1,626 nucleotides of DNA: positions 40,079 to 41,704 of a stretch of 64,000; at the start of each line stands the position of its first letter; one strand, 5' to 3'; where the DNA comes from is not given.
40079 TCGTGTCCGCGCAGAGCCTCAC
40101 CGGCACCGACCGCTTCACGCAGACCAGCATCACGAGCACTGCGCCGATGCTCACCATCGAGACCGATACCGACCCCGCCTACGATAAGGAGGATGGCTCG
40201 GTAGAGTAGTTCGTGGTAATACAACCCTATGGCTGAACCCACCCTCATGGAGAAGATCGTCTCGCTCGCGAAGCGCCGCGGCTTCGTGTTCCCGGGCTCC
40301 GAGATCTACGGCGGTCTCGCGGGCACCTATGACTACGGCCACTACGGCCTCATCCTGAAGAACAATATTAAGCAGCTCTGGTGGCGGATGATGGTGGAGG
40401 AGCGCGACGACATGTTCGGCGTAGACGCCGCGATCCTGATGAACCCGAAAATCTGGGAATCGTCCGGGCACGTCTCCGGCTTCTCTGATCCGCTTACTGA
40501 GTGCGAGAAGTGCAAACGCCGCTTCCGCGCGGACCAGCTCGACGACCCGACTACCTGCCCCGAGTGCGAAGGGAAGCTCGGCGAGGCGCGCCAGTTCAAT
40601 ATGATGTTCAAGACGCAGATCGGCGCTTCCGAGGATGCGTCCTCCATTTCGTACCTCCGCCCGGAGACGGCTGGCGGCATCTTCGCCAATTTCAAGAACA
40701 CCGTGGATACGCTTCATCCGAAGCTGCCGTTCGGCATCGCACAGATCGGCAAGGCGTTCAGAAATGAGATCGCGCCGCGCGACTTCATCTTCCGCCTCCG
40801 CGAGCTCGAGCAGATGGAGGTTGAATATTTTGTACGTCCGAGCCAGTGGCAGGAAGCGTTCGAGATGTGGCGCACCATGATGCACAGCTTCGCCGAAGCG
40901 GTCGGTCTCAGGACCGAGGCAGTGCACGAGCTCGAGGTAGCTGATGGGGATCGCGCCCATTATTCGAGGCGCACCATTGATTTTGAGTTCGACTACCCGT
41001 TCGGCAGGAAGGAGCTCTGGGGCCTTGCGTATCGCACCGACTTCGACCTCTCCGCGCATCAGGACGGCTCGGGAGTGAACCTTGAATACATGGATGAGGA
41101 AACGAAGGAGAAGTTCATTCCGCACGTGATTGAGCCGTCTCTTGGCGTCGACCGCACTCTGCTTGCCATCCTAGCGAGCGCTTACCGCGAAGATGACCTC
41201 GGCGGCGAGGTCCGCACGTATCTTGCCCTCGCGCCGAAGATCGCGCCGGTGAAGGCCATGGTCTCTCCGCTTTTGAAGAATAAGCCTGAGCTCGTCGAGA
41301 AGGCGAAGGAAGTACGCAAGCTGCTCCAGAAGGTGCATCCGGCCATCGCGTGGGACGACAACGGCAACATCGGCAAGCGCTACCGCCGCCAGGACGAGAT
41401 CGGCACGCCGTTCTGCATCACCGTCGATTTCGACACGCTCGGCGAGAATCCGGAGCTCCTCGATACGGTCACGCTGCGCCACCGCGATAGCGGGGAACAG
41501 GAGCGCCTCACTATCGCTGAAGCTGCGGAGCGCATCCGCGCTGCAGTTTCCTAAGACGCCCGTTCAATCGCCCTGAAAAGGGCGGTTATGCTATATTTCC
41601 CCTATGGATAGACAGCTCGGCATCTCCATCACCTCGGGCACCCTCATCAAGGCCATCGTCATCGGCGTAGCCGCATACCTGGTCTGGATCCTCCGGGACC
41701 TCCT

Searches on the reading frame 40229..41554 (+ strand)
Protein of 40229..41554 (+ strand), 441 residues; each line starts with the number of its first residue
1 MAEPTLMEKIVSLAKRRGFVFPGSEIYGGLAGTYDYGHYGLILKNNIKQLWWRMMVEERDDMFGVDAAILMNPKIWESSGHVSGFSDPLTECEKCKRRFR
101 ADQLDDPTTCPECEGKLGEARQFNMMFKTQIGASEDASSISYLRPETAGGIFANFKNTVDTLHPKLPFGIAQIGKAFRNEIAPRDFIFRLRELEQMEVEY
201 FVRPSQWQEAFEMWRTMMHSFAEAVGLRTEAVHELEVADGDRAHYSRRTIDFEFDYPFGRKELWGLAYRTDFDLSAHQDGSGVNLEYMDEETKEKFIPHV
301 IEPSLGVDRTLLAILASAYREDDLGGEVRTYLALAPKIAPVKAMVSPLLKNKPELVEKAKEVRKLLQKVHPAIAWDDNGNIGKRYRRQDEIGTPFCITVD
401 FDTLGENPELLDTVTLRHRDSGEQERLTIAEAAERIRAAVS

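Call 25: search_protein_families(library=pfam, proteins=[window:40229-41554:+])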
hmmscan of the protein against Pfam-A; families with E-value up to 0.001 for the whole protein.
window:40229-41554:+ (441 aa): 2 families
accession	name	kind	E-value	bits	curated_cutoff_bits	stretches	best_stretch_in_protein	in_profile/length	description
PF03129.25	HGTP_anticodon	-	2.9e-18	66.3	21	1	342-438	1-93/94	Anticodon binding domain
PF00587.30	tRNA-synt_2b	-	9.8e-15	55.5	29.3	1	141-316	11-177/179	tRNA synthetase class II core domain (G, H, P, S and T)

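Call 35: search_protein_families(library=ncbifam, proteins=[window:40229-41554:+])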
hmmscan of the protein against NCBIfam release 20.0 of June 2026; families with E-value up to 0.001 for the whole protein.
window:40229-41554:+ (441 aa): 9 families
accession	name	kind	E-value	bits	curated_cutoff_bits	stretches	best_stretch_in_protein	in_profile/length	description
NF003211.1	PRK04173.1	equivalog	1.7e-174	581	312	2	109-434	129-452/454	glycine--tRNA ligase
NF011484.0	PRK14894.1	equivalog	7e-142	473.3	1050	2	5-322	4-336/539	glycine--tRNA ligase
TIGR00389.1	glyS_dimeric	equivalog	1.1e-137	460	243.3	3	7-215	3-232/565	glycine--tRNA ligase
TIGR00408.1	proS_fam_I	equivalog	5e-09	35.6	437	1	129-439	89-380/475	proline--tRNA ligase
NF008979.1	PRK12325.1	exception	3.1e-08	32.9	550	1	335-436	339-436/437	proline--tRNA ligase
NF006625.0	PRK09194.1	equivalog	5.2e-08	32.2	558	1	305-436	440-558/559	proline--tRNA ligase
TIGR00418.1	thrS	equivalog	1.1e-07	31.2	383.65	0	193-439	344-564/565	threonine--tRNA ligase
TIGR00409.1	proS_fam_II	equivalog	1.8e-06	27.1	306.7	0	283-435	425-564/568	proline--tRNA ligase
NF003068.0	PRK03991.1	equivalog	2.2e-05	23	484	1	190-439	363-591/613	threonine--tRNA ligase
